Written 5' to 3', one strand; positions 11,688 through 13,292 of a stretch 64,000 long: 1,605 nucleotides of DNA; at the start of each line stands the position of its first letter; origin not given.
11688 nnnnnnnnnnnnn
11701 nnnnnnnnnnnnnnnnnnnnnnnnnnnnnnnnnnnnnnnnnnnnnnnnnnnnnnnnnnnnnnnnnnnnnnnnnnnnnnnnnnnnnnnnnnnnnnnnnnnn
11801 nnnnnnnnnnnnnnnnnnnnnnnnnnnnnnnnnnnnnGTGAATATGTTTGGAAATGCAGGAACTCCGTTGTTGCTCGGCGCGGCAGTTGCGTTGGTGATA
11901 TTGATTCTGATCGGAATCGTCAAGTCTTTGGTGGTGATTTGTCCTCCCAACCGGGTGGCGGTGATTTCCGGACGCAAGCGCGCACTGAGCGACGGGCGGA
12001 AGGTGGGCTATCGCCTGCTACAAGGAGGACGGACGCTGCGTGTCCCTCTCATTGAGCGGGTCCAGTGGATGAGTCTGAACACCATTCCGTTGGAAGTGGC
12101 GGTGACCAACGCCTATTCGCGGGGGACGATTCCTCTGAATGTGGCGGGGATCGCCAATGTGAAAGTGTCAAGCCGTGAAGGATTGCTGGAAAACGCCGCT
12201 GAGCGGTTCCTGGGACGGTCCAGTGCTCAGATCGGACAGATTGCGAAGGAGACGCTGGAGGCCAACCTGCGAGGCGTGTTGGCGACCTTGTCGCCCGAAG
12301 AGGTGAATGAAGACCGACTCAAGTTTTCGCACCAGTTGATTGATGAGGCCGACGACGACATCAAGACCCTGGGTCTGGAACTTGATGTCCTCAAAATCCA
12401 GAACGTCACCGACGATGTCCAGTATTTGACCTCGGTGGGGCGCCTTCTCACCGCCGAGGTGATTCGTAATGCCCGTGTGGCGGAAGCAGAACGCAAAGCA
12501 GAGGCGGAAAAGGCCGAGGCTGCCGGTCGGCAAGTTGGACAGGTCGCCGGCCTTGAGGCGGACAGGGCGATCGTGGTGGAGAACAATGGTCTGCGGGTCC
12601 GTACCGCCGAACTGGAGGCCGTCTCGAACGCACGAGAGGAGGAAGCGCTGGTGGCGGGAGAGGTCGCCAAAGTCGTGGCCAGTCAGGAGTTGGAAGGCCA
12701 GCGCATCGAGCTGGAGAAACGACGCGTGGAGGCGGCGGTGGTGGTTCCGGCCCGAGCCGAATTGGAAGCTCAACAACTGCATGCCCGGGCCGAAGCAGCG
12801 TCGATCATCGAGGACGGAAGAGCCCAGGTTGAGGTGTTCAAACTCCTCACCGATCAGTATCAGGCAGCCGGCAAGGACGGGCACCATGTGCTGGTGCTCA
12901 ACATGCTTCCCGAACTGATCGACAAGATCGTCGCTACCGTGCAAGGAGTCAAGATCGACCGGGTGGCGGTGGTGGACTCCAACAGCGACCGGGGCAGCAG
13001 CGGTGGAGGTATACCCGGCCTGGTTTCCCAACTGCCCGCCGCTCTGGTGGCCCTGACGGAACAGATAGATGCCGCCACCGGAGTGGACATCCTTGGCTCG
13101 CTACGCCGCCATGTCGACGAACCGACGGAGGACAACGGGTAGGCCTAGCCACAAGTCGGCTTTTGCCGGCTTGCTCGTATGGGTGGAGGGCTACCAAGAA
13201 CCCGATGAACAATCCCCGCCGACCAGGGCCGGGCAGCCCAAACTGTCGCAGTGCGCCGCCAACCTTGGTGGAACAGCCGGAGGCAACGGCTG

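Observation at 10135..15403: Two islands share one insertion signature: integrase-less cassettes at gene 3' ends with the displaced terminus retained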

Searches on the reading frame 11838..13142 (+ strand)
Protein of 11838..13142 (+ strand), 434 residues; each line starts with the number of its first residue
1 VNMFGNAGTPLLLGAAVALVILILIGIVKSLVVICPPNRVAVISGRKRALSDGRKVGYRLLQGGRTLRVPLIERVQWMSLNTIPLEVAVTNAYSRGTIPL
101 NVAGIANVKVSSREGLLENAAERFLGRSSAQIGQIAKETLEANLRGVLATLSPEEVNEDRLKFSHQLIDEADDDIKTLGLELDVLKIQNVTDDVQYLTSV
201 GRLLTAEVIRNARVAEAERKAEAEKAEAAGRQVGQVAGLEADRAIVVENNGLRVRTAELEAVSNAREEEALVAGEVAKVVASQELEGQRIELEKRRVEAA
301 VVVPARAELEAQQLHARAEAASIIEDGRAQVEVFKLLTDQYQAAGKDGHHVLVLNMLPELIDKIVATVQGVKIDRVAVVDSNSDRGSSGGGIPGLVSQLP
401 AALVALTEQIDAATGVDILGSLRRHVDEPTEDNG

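Call 7: search_protein_families(library=pfam, proteins=[window:11838-13142:+], max_evalue=0.01)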
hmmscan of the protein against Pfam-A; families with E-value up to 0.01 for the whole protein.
window:11838-13142:+ (434 aa): 1 family
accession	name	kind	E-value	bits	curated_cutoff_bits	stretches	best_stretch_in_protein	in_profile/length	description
PF01145.31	Band_7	-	2e-19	70.8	23.6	1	35-221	3-176/176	SPFH domain / Band 7 family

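Call 9: find_encoding_contigs(protein=window:11838-13142:+, flank=10000, max_places=10)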
Protein window:11838-13142:+ (434 aa): no gene with exactly this product is on record in the collection.

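Call 11: find_related_loci(query=window:11838-13142:+, collection=genome_contigs, flank=10000)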
Query window:11838-13142:+ (434 aa) in genome_contigs; peptide patterns used: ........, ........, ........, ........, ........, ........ (x = any residue, [..] = any of these).
600 stretches matched a pattern (row limit reached: there are more); 55 encode a relative of the query (tblastn E <= 1e-3); 55 distinct loci.
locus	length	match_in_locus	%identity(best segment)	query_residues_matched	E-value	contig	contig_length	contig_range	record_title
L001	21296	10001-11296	90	3-434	0e+0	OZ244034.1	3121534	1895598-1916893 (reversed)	MAG: Acidimicrobiia bacterium isolate 4dc1b814-e420-4262-94ca-2b75272f1101 genome assembly, chromosome: 1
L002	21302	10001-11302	85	1-434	0e+0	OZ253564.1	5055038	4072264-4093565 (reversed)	MAG: Candidatus Spongiisociaceae bacterium isolate 3199cb9c-bc02-48ac-8040-05c45f89f65c genome assembly, chromosome: 1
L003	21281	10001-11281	77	5-424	0e+0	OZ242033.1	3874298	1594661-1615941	MAG: Candidatus Aldehydirespirator sp. isolate 1ca34421-b87b-4a0f-9797-154be5b25c54 genome assembly, chromosome: 1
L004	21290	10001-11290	77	5-425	0e+0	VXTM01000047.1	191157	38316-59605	MAG: Acidimicrobiaceae bacterium isolate SB0665_bin_5 NODE_42_length_191157_cov_51.359714, whole genome shotgun sequence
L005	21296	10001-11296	77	5-428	0e+0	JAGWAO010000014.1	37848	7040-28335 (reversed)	MAG: Acidimicrobiia bacterium isolate 277c_9 scaffold_1493, whole genome shotgun sequence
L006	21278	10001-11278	79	12-429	0e+0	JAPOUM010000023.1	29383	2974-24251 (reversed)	MAG: Acidimicrobiaceae bacterium isolate CAR4_bin_4 NODE_446_length_29383_cov_22.9154, whole genome shotgun sequence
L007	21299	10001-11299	77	5-428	0e+0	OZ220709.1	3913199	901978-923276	MAG: Acidimicrobiales bacterium isolate 6b056a62-6b83-475f-8eea-6cb61c32e6fc genome assembly, chromosome: 1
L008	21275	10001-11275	78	8-425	0e+0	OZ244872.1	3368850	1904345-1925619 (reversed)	MAG: Candidatus Aldehydirespirator sp. isolate 389653a7-0111-4ae2-a933-d032a7ae712c genome assembly, chromosome: 1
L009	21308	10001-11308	76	5-431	0e+0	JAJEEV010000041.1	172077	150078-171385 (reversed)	MAG: Acidimicrobiia bacterium isolate p16x34bins.51 k141_818565, whole genome shotgun sequence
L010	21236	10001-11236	79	23-428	0e+0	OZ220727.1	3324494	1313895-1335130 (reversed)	MAG: Acidimicrobiales bacterium isolate 4f57d8d1-ca55-459d-b062-bfd716ad4e26 genome assembly, chromosome: 1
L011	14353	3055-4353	76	5-428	0e+0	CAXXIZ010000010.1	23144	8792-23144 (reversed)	MAG: Acidimicrobiales bacterium isolate e420a23f-e807-4b73-8760-6b68b197cd4b genome assembly, contig: contig_10, whole g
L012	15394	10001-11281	77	5-424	0e+0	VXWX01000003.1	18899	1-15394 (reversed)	MAG: Acidimicrobiaceae bacterium isolate SB0668_bin_28 NODE_1341_length_18899_cov_132.079601, whole genome shotgun seque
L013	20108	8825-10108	77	5-424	0e+0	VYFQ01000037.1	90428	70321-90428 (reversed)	MAG: Acidimicrobiaceae bacterium isolate SB0677_bin_3 NODE_84_length_90428_cov_60.462218, whole genome shotgun sequence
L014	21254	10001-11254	78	21-434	0e+0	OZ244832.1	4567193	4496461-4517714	MAG: Candidatus Aldehydirespirator sp. isolate 45bd059b-89eb-4db7-924e-096435c6defb genome assembly, chromosome: 1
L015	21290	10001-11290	75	5-425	0e+0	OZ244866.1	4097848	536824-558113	MAG: Candidatus Aldehydirespirator sp. isolate 5d9a7b39-b96f-476b-9b06-807c01473320 genome assembly, chromosome: 1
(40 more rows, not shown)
